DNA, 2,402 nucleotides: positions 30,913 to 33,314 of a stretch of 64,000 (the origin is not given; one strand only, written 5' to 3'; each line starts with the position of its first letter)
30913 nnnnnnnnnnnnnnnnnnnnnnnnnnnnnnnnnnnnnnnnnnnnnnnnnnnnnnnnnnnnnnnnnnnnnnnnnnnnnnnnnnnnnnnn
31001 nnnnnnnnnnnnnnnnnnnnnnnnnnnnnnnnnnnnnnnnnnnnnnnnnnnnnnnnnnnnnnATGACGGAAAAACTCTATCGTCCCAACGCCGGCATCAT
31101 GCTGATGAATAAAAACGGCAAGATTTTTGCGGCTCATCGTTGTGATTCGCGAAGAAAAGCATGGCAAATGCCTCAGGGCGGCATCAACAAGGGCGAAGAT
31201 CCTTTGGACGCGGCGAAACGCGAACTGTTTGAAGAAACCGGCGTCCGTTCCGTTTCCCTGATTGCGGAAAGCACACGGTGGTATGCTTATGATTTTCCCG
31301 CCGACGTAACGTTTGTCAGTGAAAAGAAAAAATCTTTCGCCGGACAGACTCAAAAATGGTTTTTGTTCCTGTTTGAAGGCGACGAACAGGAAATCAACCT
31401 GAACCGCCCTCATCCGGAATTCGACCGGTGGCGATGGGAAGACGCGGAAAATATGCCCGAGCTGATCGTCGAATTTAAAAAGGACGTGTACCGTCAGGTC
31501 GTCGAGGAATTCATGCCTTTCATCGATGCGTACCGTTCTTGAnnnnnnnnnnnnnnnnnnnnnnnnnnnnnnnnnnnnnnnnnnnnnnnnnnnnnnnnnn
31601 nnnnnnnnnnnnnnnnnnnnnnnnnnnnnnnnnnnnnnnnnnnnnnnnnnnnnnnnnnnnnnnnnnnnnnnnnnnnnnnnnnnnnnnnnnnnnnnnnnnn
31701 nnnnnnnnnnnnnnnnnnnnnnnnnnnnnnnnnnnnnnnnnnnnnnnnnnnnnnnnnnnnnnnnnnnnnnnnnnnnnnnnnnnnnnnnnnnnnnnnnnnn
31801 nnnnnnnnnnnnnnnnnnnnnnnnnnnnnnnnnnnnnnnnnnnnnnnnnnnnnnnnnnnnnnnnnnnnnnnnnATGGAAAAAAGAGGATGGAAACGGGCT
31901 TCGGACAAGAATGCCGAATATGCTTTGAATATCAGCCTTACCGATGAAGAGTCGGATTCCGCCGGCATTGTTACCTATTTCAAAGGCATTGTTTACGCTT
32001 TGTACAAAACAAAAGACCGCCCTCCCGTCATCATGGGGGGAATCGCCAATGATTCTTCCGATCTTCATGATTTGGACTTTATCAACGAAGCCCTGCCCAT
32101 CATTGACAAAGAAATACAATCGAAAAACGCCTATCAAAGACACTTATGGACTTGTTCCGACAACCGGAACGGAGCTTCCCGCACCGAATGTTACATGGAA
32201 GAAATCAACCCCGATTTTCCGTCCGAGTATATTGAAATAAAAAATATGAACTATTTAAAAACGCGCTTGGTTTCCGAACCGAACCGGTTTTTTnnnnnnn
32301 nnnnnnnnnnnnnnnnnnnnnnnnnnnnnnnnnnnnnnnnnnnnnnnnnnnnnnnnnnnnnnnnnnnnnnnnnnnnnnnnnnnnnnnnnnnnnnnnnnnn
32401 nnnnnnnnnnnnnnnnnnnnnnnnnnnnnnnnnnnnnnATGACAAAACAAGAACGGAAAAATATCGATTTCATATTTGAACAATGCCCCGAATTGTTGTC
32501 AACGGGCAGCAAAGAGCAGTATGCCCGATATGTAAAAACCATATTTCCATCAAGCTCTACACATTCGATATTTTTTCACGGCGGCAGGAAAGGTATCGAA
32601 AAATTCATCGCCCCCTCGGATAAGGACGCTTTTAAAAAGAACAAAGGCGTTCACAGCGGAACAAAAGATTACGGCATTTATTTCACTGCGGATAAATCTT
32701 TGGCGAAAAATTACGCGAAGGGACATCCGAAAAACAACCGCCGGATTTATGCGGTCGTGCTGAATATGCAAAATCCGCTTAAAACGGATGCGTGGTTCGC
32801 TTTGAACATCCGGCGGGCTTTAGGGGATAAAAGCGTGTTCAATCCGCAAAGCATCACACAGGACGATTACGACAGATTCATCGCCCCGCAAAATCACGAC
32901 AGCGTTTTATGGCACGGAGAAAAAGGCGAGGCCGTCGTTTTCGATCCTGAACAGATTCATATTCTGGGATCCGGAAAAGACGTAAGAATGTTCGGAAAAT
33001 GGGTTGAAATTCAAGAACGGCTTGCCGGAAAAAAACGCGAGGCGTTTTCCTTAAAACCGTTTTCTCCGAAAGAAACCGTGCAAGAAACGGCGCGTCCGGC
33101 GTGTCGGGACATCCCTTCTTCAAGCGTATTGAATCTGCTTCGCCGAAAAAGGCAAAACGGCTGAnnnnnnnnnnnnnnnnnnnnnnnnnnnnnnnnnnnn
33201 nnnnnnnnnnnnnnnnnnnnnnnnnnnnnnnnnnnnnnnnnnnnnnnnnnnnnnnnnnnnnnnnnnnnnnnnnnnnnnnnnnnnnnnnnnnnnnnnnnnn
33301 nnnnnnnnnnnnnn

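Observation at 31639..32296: Lipoprotein gene split by a poly-T(8) tract: candidate slipped-strand phase variation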

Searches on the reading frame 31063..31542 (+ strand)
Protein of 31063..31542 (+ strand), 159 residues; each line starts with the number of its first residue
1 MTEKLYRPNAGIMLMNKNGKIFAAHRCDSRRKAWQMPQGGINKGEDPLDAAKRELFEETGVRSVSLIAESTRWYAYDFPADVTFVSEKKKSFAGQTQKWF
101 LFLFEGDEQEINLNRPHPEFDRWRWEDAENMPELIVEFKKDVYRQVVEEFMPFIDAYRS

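Call 5: search_protein_families(library=pfam, proteins=[window:31063-31542:+], max_evalue=0.1)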
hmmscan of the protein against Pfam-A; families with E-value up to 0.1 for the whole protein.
window:31063-31542:+ (159 aa): 1 family
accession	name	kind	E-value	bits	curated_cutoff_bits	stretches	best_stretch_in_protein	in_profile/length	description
PF00293.34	NUDIX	-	2.6e-24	86.2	21.1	1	6-145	2-133/134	NUDIX domain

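Call 14: find_related_loci(query=window:31063-31539:+, collection=genome_contigs, flank=6000)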
Query window:31063-31539:+ (159 aa) in genome_contigs; peptide patterns used: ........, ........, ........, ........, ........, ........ (x = any residue, [..] = any of these).
262 stretches matched a pattern; 221 encode a relative of the query (tblastn E <= 1e-3); the best 80 are kept; 80 distinct loci.
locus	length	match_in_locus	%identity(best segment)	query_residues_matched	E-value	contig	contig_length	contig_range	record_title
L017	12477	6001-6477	84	1-159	9e-93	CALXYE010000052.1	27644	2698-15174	MAG: uncultured Alphaproteobacteria bacterium isolate E04__bin108 genome assembly, contig: E04__k127_6690166, whole geno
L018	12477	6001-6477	76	1-159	5e-84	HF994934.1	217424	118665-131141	Acetobacter sp. CAG:977 genomic scaffold, scf124, whole genome shotgun sequence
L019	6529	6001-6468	69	3-158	1e-74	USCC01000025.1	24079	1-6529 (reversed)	uncultured Rhodospirillaceae bacterium isolate UMGS1574 genome assembly, contig: NODE_1130_length_24079_cov_6.009158, wh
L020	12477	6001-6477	70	1-159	4e-74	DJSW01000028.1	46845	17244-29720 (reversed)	MAG TPA_asm: Alphaproteobacteria bacterium UBA6324 UBA6324_contig_321, whole genome shotgun sequence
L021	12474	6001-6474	71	1-158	2e-74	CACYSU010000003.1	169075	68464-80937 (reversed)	MAG: uncultured Rhodospirillales bacterium isolate RUG12246 genome assembly, contig: RUG12246_asm_3, whole genome shotgu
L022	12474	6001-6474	66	2-159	3e-73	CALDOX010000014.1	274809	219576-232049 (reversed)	MAG TPA_asm: uncultured Alphaproteobacteria bacterium isolate SRR6425755_bin.60_CONCOCT_v1.1_MAG genome assembly, contig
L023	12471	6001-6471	69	3-159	3e-73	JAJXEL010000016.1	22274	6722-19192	MAG: Alphaproteobacteria bacterium isolate C13_60.fa NODE_759_length_22274_cov_4.759395, whole genome shotgun sequence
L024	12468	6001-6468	67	4-159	9e-72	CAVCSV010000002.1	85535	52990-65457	Limosilactobacillus gorillae isolate H07622-L1_cleanbin_000006 genome assembly, contig: Spades_H07622-L1_contig_123, who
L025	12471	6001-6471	67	3-159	2e-71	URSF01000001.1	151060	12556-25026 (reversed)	uncultured Rhodospirillaceae bacterium isolate UMGS1296 genome assembly, contig: NODE_27_length_151060_cov_9.893116, who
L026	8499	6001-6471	66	3-159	3e-71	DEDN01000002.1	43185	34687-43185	MAG TPA_asm: Alphaproteobacteria bacterium UBA2903 UBA2903_contig_2809, whole genome shotgun sequence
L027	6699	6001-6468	67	3-158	6e-71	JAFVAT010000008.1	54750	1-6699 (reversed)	MAG: Alphaproteobacteria bacterium isolate RGIG5000 Roe_deer_Rumen-5__c1213, whole genome shotgun sequence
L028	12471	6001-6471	67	3-159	8e-71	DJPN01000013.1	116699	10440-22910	MAG TPA_asm: Alphaproteobacteria bacterium UBA6411 UBA6411_contig_4934, whole genome shotgun sequence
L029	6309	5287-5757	65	3-159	2e-70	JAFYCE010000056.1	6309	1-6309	MAG: Alphaproteobacteria bacterium isolate RGIG6957 Sheep_Rumen.Co__c1477240, whole genome shotgun sequence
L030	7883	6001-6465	67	4-158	1e-69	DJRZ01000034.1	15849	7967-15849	MAG TPA_asm: Alphaproteobacteria bacterium UBA6347 UBA6347_contig_10806, whole genome shotgun sequence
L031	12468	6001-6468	66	4-159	2e-69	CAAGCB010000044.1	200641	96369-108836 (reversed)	MAG TPA_asm: Alphaproteobacteria bacterium, isolate HGM16793, WGS project CAAGCB010000000 data, contig: SRS476094_28_k11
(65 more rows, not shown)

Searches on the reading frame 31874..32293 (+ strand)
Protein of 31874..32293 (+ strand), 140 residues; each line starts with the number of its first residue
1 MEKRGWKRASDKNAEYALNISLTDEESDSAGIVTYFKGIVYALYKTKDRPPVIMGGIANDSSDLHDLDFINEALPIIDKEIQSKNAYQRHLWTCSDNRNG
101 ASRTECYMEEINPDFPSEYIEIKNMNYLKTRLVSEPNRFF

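Call 8: list_cluster_members(proteins=[P0001, window:31874-32293:+, window:31639-31779:+])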
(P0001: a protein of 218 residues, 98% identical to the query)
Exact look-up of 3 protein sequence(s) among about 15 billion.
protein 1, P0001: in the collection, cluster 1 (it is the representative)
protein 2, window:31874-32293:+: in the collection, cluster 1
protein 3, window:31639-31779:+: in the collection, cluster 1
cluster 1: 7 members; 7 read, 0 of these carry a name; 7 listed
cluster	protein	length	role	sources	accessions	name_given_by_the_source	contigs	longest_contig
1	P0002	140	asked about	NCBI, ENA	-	-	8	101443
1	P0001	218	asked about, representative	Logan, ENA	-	-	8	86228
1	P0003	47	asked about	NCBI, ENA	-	-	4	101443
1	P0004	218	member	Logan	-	-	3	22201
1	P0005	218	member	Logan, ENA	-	-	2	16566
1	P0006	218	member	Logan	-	-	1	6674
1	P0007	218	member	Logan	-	-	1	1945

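Call 9: find_encoding_contigs(protein=P0002, flank=3000, max_places=10)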
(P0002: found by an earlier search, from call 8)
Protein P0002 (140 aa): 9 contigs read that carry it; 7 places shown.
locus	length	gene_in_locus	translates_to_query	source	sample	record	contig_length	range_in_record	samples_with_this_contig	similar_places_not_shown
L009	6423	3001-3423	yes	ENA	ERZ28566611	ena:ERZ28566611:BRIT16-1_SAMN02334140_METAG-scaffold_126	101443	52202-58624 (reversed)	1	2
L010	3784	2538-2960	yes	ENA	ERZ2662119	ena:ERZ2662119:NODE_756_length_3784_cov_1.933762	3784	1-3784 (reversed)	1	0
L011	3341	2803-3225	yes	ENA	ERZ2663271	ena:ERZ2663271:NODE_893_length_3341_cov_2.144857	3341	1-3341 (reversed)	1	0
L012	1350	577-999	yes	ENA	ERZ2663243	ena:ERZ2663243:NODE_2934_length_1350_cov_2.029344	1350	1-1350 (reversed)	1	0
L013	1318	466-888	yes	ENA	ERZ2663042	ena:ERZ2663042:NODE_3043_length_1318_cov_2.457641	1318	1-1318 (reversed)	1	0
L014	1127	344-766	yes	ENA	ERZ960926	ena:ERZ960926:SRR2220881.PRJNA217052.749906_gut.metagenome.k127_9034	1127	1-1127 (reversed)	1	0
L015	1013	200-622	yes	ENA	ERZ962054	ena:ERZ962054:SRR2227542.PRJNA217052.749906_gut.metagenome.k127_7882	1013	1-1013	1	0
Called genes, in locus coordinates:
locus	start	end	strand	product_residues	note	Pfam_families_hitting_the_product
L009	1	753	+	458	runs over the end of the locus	PF22694:CtpB_N-like, PF00595:PDZ, PF13180:PDZ_2, PF17820:PDZ_6, PF03572:Peptidase_S41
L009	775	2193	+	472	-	PF04748:Polysacc_deac_2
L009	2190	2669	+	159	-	PF00293:NUDIX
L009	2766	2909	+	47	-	-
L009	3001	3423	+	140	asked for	-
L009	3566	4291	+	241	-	PF18760:ART-PolyVal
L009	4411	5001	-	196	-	PF21176:RecR_HhH, PF02132:RecR_ZnF, PF13662:Toprim_4, PF21175:RecR_C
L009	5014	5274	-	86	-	PF02575:YbaB_DNA_bd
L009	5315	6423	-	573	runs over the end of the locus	PF05496:RuvB_N (faint), PF13177:DNA_pol3_delta2, PF00004:AAA, PF13401:AAA_22 (weak), PF22608:DNAX_ATPase_lid, PF12169:DNA_pol3_gamma3, PF12362:DUF3646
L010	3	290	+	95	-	?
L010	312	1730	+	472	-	PF04748:Polysacc_deac_2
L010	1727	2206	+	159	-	PF00293:NUDIX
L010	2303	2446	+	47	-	-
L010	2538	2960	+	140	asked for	-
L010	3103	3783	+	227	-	?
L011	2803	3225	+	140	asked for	-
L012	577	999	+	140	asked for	-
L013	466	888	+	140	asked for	-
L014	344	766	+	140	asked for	-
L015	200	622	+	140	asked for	-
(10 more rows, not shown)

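Call 10: find_encoding_contigs(protein=P0003, flank=3000, max_places=10)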
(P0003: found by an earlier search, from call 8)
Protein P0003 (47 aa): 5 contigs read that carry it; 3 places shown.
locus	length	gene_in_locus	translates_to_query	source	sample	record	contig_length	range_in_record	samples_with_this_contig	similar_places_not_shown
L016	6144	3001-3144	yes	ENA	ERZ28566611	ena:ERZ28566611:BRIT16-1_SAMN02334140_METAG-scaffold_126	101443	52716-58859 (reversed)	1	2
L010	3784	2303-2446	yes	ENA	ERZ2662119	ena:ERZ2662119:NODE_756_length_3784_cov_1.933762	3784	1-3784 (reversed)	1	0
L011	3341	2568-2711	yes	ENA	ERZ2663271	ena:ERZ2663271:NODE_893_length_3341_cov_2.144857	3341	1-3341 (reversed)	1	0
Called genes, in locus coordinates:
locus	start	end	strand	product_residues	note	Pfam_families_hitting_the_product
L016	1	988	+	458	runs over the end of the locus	PF22694:CtpB_N-like, PF00595:PDZ, PF13180:PDZ_2, PF17820:PDZ_6, PF03572:Peptidase_S41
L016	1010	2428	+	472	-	PF04748:Polysacc_deac_2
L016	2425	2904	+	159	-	PF00293:NUDIX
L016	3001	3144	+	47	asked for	-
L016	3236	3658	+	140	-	-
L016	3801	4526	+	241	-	PF18760:ART-PolyVal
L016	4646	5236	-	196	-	PF21176:RecR_HhH, PF02132:RecR_ZnF, PF13662:Toprim_4, PF21175:RecR_C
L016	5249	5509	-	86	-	PF02575:YbaB_DNA_bd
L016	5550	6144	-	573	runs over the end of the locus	PF05496:RuvB_N (faint), PF13177:DNA_pol3_delta2, PF00004:AAA, PF13401:AAA_22 (weak), PF22608:DNAX_ATPase_lid, PF12169:DNA_pol3_gamma3, PF12362:DUF3646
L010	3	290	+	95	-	?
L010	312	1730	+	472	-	PF04748:Polysacc_deac_2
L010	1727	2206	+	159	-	PF00293:NUDIX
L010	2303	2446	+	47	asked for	-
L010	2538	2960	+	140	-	-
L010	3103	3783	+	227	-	?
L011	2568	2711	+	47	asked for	-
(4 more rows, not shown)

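Call 24: find_encoding_contigs(protein=P0004, flank=3000, max_places=10)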
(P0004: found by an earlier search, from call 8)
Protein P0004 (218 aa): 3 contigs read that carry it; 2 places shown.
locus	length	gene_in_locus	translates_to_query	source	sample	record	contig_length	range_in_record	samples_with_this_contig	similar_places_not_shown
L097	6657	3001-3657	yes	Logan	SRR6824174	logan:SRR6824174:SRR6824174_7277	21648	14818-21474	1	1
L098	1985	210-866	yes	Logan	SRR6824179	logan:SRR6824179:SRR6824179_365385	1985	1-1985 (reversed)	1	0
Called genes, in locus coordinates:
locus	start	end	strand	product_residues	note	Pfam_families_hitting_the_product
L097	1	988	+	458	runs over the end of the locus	PF22694:CtpB_N-like, PF00595:PDZ, PF13180:PDZ_2, PF17820:PDZ_6, PF03572:Peptidase_S41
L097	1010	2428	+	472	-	PF04748:Polysacc_deac_2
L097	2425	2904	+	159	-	PF00293:NUDIX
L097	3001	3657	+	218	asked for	-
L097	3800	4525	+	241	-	PF18760:ART-PolyVal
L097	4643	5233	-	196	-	PF21176:RecR_HhH, PF02132:RecR_ZnF, PF13662:Toprim_4, PF21175:RecR_C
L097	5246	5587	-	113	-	PF02575:YbaB_DNA_bd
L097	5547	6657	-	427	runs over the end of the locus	?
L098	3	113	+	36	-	?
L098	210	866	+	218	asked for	-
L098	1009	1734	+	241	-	PF18760:ART-PolyVal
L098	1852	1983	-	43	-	?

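Call 25: find_encoding_contigs(protein=P0005, flank=3000, max_places=10)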
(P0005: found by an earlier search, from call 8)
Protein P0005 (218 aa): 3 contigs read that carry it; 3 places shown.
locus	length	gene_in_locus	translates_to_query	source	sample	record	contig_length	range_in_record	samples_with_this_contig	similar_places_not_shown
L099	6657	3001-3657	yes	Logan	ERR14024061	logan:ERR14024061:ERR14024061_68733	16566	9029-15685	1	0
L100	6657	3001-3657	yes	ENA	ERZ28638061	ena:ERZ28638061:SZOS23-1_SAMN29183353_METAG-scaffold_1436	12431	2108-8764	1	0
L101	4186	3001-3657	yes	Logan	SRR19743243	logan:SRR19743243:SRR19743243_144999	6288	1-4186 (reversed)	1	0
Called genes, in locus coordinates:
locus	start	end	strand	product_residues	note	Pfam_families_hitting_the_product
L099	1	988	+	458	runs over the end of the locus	PF22694:CtpB_N-like, PF00595:PDZ, PF13180:PDZ_2, PF17820:PDZ_6, PF03572:Peptidase_S41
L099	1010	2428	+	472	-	PF04748:Polysacc_deac_2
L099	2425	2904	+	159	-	PF00293:NUDIX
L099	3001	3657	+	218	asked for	-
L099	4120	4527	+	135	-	-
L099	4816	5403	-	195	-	PF21176:RecR_HhH, PF02132:RecR_ZnF, PF13662:Toprim_4, PF21175:RecR_C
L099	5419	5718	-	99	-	PF02575:YbaB_DNA_bd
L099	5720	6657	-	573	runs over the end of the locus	PF05496:RuvB_N (faint), PF13177:DNA_pol3_delta2, PF00004:AAA, PF13401:AAA_22 (weak), PF22608:DNAX_ATPase_lid, PF12169:DNA_pol3_gamma3, PF12362:DUF3646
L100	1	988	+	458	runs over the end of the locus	PF22694:CtpB_N-like, PF00595:PDZ, PF13180:PDZ_2, PF17820:PDZ_6, PF03572:Peptidase_S41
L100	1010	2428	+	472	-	PF04748:Polysacc_deac_2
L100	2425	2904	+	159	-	PF00293:NUDIX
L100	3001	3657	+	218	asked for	-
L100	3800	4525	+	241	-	PF18760:ART-PolyVal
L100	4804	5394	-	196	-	PF21176:RecR_HhH, PF02132:RecR_ZnF, PF13662:Toprim_4, PF21175:RecR_C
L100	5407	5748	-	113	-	PF02575:YbaB_DNA_bd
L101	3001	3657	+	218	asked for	-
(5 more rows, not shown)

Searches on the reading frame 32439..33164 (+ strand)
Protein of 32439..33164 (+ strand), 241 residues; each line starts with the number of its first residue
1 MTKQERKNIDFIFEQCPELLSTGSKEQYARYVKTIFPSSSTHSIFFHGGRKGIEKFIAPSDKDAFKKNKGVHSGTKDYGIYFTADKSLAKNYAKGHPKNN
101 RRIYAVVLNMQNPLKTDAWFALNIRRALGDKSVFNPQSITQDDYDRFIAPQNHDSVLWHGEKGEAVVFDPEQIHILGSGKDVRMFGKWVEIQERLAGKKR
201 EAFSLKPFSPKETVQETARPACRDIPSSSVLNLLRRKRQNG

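Call 5: search_protein_families(library=pfam, proteins=[window:32439-33164:+], max_evalue=0.1)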
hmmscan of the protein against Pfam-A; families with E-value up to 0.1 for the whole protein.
window:32439-33164:+ (241 aa): 2 families
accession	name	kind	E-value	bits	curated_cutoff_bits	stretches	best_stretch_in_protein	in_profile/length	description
PF18760.7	ART-PolyVal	-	1.7e-11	45.5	31.2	1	44-173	8-130/140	ADP-Ribosyltransferase in polyvalent proteins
PF00644.27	PARP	-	0.04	13.9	26.7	0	78-103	85-110/199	Poly(ADP-ribose) polymerase catalytic domain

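Call 67: search_protein_families(library=phrogs, proteins=[window:32439-33164:+], max_evalue=0.01)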
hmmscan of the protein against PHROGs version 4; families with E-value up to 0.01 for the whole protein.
window:32439-33164:+ (241 aa): 1 family
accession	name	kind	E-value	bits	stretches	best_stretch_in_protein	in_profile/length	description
phrog_21376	-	unknown function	5.5e-07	28.3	1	44-180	549-677/1664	-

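Call 68: search_protein_families(library=padloc, proteins=[window:32439-33164:+], max_evalue=0.01)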
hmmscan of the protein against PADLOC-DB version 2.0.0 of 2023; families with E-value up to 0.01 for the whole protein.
window:32439-33164:+ (241 aa): 0 families
